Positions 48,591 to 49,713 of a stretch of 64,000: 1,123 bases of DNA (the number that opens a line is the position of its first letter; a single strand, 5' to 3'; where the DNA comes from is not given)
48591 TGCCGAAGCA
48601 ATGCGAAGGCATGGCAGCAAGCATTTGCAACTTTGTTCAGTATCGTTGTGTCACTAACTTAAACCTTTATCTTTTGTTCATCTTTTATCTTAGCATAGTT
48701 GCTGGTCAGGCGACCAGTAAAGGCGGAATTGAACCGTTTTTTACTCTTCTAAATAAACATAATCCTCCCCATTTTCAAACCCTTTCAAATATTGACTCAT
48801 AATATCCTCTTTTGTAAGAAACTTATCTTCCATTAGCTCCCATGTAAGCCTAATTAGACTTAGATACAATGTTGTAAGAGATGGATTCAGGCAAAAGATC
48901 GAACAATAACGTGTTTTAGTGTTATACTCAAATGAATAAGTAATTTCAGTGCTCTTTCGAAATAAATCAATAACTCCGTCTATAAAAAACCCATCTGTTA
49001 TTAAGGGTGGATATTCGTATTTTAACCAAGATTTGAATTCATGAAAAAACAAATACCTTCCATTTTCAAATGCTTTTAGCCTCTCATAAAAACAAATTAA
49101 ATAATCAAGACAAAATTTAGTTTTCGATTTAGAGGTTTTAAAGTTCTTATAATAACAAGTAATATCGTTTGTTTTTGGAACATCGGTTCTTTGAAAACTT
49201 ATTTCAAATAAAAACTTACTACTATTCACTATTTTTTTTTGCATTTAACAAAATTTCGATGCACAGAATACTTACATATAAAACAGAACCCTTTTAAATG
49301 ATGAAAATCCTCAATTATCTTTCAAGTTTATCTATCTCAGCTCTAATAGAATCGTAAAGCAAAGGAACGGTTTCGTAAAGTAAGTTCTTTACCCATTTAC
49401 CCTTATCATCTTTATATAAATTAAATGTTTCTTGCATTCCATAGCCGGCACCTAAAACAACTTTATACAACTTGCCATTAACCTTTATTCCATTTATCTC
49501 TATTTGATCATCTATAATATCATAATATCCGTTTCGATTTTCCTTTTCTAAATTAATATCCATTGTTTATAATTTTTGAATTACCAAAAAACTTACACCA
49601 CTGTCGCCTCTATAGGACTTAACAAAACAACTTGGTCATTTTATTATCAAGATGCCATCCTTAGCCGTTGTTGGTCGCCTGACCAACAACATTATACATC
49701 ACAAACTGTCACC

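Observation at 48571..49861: AT-rich two-gene orphan cassette embedded in the trp operon between trpF' and trpB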

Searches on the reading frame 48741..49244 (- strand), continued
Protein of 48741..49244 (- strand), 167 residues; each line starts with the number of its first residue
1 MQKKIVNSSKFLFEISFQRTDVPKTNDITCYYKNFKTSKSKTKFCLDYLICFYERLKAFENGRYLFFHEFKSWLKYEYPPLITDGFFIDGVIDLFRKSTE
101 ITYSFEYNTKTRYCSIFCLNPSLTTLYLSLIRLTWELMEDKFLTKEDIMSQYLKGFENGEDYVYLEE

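Call 91: find_related_loci(query=A2, collection=viral_contigs, flank=5000)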
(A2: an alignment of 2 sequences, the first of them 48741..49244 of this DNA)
Query A2 (167 aa) in viral_contigs; peptide patterns used: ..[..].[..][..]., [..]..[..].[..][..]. (x = any residue, [..] = any of these).
195 stretches matched a pattern, but none encodes a relative of the query by tblastn (E <= 1e-3).

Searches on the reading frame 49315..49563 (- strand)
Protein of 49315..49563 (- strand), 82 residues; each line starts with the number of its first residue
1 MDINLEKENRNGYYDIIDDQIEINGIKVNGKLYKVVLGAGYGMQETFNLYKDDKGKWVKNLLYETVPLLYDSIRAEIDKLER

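Call 4: search_protein_families(library=pfam, proteins=[window:49315-49563:-], max_evalue=1)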
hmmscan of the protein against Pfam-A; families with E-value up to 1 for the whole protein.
window:49315-49563:- (82 aa): 1 family
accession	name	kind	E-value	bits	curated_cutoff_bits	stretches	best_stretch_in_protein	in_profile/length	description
PF25763.1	Aurora-A_bind_CEP192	-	0.035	15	23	1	49-65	5-21/68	CEP192 Aurora A binding region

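Call 10: search_protein_families(library=phrogs, proteins=[window:49315-49563:-], max_evalue=1)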
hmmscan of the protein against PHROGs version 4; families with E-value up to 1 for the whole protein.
window:49315-49563:- (82 aa): 0 families

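Call 11: search_protein_families(library=padloc, proteins=[window:49315-49563:-], max_evalue=1)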
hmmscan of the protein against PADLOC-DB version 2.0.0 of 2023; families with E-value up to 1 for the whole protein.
window:49315-49563:- (82 aa): 0 families

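Call 12: search_protein_families(library=ncbifam, proteins=[window:49315-49563:-], max_evalue=1)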
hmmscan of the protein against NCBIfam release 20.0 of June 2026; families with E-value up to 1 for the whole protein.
window:49315-49563:- (82 aa): 0 families

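Call 14: find_homologous_proteins(query=window:49315-49563:-, max_evalue=0.01)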
Query window:49315-49563:- (82 aa): 1 proteins with E <= 0.01 among 3 candidates.
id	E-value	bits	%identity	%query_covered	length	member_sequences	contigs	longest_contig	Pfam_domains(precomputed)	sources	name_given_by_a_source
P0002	5.6e-46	172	99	100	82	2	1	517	-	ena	-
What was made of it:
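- On Type II toxin-antitoxin pair: ORF82 has no homologue outside the strain (call 14).
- Extreme AT richness and no homologues for ORF82 (call 14).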

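Call 17: find_encoding_contigs(protein=P0002, flank=10000, max_places=6)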
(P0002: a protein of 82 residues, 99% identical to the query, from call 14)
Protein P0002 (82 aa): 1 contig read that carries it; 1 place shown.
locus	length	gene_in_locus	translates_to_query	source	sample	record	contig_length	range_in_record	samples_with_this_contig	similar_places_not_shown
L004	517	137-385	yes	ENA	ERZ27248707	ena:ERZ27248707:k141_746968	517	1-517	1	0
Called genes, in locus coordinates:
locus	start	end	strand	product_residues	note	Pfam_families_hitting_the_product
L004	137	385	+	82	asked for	-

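Call 55: search_solved_structures(query=window:49315-49563:-, max_evalue=10)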
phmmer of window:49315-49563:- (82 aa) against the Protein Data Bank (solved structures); distinct sequences matched with E-value up to 10: 1.
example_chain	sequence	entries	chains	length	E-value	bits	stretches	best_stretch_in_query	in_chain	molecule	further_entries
6gne_A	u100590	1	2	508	1.1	13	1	13-59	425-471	Probable starch synthase 4, chloroplastic/amyloplastic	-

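Call 60: predict_structure(protein=window:49315-49563:-)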
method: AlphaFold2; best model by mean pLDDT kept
length: 82 residues; sequences in the alignment: 1
mean_pLDDT: 73.6   pTM: 0.64
mean pLDDT of the five models: 73.6, 54.6, 46.4, 42.4, 38.0
residues with pLDDT >= 90: 0; 70-90: 55; 50-70: 25; < 50: 2
segments of 3 or more residues with pLDDT < 50: none
pLDDT, mean of each block of 10 residues (from residue 1): 62 77 80 75 71 82 58 83 74
secondary structure, 60 per line:
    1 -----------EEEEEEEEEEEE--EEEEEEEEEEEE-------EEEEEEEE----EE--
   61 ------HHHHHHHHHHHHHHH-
elements in order: E12-23 E26-37 E45-52 H67-81
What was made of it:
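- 49315..49563 (-): ORF82: 82 aa, pI 4.9, no relatives outside this strain. AF2 on the single sequence gave pLDDT 73.6, with three long beta strands and a C-terminal helix (call 60).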

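Call 71: fold_search(model_id=the predicted structure, library=pdb)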
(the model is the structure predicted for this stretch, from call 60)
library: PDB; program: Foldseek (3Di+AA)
matches with E <= 10: 340; with E <= 0.001: 0
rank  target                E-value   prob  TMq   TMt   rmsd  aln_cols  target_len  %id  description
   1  3iq2_A                5.2e-01  0.28  0.37  0.27  13.5        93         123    8  Human sorting nexin 7, phox homology (PX) domain (released 2009-09-08)
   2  5cdw_L                5.6e-01  0.18  0.31  0.28   7.3        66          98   17  Crystal Structure Analysis of a mutant Grb2 SH2 domain (W121G) with a pYVNV peptide (released 2016-05-25)
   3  8p0w_A                5.6e-01  0.18  0.32  0.18   6.5        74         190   11  Structure of the human Commander complex COMMD ring (released 2024-03-20)
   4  6bp6_A                7.6e-01  0.12  0.27  0.28   9.1        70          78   11  Crystal structure of Commd9 COMM domain (released 2018-08-15)
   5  1i3s_B                8.0e-01  0.20  0.31  0.11   6.7        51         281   14  THE 2.7 ANGSTROM RESOLUTION CRYSTAL STRUCTURE OF A MUTATED BACULOVIRUS P35 AFTER CASPASE CLEAVAGE (released 2001-10-24)
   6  8asv_H                9.1e-01  0.47  0.40  0.16   5.7        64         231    8  Cryo-EM structure of yeast Elongator complex (released 2022-12-07)
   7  5cdw_H                9.7e-01  0.13  0.30  0.27   7.5        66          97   17  Crystal Structure Analysis of a mutant Grb2 SH2 domain (W121G) with a pYVNV peptide (released 2016-05-25)
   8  5cs4_A                9.7e-01  0.10  0.28  0.09   5.9        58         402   26  Crystal structure of domains AC3-AC5 of yeast acetyl-CoA carboxylase (released 2015-10-28)
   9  9o4g_A                9.7e-01  0.03  0.20  0.04  27.7        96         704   11  Cryo-EM structure of the CHSY3-CHPF1 chondroitin synthase heterodimer (released 2026-03-04)
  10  5woe_MODEL_1_A        1.1e+00  0.25  0.30  0.21   4.2        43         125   14  Solution structure of the sorting nexin 25 phox-homology domain (released 2018-08-08)
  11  5i6e                  1.1e+00  0.13  0.32  0.06   5.6        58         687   22  Crystal structure of the central domain of yeast acetyl-CoA carboxylase (released 2016-04-20)
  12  8f2r_A                1.2e+00  0.14  0.34  0.18   7.7        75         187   12  Human CCC complex (released 2023-05-24)
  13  6zj8_C                1.2e+00  0.07  0.26  0.20  14.3        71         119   15  Structure of the PAS domain from Bordetella pertussis BvgS (released 2020-11-11)
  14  1i4e_A                1.2e+00  0.15  0.31  0.10   6.7        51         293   14  CRYSTAL STRUCTURE OF THE CASPASE-8/P35 COMPLEX (released 2001-03-28)
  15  6zj8_D                1.2e+00  0.14  0.32  0.24  14.4        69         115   14  Structure of the PAS domain from Bordetella pertussis BvgS (released 2020-11-11)
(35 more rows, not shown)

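Call 90: search_dna_similar(query=window:49315-49563:-, collection=phages, mode=protein, max_evalue=0.1, max_rows=8)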
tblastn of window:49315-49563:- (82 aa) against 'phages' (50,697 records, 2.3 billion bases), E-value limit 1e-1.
No match.

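Call 92: find_related_loci(query=window:49315-49563:-, collection=viral_contigs, flank=5000)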
Query window:49315-49563:- (82 aa) in viral_contigs; peptide patterns used: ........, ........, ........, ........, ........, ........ (x = any residue, [..] = any of these).
14 stretches matched a pattern, but none encodes a relative of the query by tblastn (E <= 1e-3).
